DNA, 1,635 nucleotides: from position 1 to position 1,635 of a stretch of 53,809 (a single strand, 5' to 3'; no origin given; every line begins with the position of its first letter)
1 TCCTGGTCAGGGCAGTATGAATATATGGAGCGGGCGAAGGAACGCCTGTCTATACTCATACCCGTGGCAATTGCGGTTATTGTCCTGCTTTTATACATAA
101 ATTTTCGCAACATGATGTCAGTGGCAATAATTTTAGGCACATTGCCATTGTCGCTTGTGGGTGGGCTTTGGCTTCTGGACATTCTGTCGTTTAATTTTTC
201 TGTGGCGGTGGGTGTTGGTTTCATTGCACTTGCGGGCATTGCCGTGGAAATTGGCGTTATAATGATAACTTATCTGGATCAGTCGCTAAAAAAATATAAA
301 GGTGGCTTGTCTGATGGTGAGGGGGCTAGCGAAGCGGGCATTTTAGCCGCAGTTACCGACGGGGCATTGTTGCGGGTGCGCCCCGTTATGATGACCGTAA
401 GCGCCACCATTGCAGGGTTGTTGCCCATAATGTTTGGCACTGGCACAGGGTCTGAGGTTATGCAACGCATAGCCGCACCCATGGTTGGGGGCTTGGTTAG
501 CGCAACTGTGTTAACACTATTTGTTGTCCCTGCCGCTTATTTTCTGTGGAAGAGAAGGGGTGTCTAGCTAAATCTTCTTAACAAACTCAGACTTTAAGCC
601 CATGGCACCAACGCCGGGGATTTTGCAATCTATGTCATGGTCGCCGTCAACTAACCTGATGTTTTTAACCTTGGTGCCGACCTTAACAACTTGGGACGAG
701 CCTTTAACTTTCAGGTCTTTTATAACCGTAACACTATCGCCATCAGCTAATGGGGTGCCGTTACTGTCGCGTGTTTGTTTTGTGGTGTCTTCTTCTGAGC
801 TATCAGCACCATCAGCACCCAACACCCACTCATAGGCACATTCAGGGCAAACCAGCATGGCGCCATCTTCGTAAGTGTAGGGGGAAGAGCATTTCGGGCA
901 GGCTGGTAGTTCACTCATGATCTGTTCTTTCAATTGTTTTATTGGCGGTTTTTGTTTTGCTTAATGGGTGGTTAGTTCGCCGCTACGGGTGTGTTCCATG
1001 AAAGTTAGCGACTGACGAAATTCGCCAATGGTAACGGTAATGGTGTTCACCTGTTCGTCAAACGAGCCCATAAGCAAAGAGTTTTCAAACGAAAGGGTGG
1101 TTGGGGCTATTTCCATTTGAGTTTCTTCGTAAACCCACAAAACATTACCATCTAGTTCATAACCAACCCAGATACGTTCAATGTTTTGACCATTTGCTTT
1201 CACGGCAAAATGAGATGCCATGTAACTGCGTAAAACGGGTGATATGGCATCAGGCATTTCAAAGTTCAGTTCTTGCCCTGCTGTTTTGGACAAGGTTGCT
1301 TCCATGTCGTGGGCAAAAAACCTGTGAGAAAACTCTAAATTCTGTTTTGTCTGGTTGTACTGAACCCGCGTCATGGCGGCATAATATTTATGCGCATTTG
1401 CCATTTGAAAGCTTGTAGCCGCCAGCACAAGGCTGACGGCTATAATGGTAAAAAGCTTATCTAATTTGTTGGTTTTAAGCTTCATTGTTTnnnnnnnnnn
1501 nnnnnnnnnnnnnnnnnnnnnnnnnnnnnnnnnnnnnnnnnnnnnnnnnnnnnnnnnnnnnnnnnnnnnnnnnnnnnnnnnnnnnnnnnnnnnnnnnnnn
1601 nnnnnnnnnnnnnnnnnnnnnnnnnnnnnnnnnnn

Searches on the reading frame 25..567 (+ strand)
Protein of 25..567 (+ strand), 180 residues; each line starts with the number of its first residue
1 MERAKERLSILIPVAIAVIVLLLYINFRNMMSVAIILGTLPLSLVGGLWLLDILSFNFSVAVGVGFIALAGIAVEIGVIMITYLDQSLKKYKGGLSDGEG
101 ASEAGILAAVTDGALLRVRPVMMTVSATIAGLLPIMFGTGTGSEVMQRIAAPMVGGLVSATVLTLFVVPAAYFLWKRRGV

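Call 56: search_protein_families(library=pfam, proteins=[window:25-567:+], max_evalue=0.00001)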
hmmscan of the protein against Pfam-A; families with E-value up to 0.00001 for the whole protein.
window:25-567:+ (180 aa): 1 family
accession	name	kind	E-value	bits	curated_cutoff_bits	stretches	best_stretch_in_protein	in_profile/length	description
PF00873.25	ACR_tran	-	2.3e-36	125.4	28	1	2-174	858-1019/1021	AcrB/AcrD/AcrF family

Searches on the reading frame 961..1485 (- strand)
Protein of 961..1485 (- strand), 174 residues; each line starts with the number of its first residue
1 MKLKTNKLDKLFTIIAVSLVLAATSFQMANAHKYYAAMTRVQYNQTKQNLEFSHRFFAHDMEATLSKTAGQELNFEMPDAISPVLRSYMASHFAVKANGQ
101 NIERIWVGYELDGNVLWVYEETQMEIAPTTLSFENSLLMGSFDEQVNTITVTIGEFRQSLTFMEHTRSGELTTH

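Call 56: search_protein_families(library=pfam, proteins=[window:961-1485:-], max_evalue=0.00001)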
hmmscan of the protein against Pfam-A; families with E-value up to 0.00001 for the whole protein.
window:961-1485:- (174 aa): 1 family
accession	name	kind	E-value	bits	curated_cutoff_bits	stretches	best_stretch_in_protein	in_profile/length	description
PF20420.3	DUF6702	-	4.2e-36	124.5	24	1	28-162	3-140/141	Domain of unknown function (DUF6702)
